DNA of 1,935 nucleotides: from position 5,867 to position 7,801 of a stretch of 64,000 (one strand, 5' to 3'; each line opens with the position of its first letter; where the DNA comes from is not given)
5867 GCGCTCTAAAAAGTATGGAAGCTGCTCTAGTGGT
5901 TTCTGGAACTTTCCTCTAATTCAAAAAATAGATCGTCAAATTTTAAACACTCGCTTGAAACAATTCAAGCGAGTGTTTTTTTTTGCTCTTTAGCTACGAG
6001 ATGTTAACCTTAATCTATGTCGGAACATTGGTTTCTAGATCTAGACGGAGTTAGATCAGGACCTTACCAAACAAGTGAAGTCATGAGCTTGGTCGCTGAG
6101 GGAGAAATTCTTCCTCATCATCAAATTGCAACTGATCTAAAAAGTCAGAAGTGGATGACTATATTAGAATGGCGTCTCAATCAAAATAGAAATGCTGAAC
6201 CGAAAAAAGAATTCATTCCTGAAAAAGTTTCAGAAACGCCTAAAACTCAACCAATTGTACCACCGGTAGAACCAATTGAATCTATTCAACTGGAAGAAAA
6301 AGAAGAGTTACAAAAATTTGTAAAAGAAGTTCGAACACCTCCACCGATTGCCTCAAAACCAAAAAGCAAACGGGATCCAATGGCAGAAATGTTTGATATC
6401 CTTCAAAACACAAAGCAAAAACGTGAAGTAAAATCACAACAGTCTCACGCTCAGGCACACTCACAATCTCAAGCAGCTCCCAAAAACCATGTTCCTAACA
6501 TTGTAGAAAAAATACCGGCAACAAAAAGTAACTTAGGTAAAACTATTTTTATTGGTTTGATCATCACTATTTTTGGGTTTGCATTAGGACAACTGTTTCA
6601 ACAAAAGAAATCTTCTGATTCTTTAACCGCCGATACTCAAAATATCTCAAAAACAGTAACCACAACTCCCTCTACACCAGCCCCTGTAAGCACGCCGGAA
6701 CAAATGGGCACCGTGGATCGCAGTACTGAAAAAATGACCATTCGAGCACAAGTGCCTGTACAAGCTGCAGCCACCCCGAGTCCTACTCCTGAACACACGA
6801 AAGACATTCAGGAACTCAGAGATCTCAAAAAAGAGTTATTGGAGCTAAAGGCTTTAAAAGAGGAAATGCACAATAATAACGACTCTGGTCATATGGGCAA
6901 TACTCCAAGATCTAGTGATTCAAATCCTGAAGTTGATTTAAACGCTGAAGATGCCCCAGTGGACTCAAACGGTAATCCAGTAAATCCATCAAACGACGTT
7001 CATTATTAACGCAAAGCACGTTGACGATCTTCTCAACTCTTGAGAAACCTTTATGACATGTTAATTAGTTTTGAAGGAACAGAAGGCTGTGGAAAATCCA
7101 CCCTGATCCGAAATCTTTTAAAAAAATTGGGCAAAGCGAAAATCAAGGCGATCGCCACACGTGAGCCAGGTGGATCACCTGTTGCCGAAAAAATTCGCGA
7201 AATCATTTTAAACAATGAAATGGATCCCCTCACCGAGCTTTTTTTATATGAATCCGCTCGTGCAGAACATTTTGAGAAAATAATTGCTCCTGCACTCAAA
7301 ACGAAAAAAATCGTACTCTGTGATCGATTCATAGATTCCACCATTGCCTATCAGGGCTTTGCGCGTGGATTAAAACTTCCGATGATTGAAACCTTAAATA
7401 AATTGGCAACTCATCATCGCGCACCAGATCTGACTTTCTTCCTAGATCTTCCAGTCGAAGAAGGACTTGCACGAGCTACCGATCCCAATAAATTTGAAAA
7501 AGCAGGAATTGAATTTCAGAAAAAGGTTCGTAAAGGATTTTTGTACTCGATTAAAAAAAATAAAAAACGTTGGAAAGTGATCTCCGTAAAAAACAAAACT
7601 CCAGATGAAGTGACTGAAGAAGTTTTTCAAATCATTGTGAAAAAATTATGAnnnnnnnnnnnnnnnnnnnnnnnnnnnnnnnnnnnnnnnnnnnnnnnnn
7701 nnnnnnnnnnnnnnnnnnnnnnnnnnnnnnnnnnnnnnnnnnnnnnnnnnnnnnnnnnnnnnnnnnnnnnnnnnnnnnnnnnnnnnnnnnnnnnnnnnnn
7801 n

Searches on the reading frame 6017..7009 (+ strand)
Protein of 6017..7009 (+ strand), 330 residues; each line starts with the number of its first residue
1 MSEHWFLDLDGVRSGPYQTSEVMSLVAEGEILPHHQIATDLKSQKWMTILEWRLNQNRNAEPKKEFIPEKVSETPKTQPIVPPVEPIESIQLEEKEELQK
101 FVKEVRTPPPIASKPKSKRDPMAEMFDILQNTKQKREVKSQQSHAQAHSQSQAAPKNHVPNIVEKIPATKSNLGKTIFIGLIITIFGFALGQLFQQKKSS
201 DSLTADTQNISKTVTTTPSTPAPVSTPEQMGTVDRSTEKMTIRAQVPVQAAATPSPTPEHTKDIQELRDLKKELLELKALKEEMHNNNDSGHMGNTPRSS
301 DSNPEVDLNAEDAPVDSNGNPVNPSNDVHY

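Call 44: search_protein_families(library=pfam, proteins=[window:6017-7009:+])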
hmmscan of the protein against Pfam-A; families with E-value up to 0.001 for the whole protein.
window:6017-7009:+ (330 aa): 1 family
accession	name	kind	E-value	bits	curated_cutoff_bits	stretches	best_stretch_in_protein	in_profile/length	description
PF25531.1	GYF_ATXR3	-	0.00058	20.6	27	1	5-49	3-47/48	Histone-lysine N-methyltransferase ATXR3, GYF domain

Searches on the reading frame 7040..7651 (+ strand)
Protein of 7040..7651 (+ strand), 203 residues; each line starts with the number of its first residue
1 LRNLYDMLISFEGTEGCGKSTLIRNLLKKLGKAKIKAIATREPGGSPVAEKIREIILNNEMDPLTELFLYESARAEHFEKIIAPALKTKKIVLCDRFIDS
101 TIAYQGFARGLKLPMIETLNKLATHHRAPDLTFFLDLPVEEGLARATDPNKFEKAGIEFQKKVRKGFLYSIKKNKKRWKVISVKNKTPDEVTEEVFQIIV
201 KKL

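Call 44: search_protein_families(library=pfam, proteins=[window:7040-7651:+])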
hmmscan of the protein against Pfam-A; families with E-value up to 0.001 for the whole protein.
window:7040-7651:+ (203 aa): 3 families
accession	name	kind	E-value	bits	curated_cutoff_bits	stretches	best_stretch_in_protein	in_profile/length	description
PF02223.23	Thymidylate_kin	-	2.7e-47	161.3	27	1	11-194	1-184/185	Thymidylate kinase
PF13521.12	AAA_28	-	1.8e-08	35.2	27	1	9-141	2-121/164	AAA domain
PF13401.12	AAA_22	-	0.00082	20.1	27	0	8-58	7-57/130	AAA domain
